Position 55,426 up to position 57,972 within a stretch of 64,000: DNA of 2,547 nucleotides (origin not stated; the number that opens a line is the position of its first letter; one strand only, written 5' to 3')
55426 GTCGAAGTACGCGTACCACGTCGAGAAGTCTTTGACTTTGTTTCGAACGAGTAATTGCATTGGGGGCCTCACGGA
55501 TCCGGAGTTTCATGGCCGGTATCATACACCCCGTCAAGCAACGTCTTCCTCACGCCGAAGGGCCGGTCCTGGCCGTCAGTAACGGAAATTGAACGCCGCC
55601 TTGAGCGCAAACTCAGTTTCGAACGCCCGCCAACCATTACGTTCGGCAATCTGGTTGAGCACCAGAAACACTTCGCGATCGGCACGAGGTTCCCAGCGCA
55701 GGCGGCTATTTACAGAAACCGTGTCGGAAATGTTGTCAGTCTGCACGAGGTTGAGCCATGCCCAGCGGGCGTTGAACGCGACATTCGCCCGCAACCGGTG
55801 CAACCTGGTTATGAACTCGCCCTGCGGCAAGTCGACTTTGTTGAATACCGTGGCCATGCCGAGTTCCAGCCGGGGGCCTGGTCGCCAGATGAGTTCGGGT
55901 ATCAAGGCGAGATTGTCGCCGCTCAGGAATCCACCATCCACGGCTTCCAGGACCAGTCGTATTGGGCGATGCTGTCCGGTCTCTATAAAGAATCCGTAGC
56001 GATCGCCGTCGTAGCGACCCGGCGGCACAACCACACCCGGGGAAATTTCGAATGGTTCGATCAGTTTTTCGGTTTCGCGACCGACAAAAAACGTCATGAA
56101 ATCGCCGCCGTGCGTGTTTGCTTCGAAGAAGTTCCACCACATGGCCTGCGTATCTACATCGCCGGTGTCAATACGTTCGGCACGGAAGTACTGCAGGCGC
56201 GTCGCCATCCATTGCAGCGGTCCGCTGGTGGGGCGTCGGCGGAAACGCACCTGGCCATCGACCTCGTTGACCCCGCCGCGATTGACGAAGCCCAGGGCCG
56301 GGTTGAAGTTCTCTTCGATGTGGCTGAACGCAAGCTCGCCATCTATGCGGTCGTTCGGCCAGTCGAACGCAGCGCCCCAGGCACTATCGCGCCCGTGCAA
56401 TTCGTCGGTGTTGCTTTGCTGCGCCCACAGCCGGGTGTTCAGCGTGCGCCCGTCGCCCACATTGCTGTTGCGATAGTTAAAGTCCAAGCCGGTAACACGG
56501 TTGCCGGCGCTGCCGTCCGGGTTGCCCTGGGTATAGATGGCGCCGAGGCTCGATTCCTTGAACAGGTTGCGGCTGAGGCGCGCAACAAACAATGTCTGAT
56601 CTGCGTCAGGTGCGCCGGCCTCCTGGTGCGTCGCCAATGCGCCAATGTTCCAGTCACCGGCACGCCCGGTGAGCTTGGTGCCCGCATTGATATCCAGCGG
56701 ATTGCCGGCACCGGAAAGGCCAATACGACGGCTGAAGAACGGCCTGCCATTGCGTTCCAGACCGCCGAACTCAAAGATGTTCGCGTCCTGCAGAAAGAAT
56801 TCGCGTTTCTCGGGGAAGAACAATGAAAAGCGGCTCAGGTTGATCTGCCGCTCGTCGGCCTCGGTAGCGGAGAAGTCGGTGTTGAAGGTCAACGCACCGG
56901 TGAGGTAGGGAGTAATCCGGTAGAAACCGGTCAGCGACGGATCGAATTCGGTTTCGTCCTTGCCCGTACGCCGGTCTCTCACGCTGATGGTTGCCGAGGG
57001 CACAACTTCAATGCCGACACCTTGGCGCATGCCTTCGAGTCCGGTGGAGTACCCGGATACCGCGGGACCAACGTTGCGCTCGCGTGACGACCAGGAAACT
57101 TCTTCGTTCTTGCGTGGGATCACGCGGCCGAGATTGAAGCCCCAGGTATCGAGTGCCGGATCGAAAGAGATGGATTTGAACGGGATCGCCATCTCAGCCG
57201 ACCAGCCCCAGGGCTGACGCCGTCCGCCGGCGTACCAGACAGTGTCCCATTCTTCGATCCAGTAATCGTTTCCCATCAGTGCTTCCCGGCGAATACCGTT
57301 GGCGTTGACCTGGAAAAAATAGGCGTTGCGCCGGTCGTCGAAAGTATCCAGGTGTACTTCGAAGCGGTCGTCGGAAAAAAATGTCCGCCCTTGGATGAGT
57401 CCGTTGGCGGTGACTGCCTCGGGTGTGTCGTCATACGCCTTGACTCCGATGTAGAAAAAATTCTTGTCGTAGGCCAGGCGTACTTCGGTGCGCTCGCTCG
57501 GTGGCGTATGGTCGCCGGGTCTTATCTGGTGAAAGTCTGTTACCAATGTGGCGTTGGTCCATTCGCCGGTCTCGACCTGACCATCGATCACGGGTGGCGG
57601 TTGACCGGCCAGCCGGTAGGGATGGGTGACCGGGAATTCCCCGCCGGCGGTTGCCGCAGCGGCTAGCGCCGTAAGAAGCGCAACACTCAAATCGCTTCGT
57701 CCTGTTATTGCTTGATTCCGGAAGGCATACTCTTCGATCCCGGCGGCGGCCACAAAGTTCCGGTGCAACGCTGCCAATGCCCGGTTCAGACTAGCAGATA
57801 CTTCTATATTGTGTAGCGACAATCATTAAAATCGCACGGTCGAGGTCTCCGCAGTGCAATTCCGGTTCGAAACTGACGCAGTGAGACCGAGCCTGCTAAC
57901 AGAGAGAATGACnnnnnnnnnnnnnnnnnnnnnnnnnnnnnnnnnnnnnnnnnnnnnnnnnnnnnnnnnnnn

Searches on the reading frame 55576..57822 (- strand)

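Call 10: search_protein_families(library=pfam, proteins=[window:55576-57822:-], max_evalue=0.01)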
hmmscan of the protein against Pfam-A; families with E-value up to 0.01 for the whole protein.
window:55576-57822:- (748 aa): 2 families
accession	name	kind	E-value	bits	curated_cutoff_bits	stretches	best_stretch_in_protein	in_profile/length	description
PF19313.5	DUF5916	-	9.9e-09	34.9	22.6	1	278-374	12-101/572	Domain of unknown function (DUF5916)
PF06452.16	CBM9_1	-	1.3e-05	25.7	23.4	1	79-222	1-137/185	Carbohydrate family 9 binding domain-like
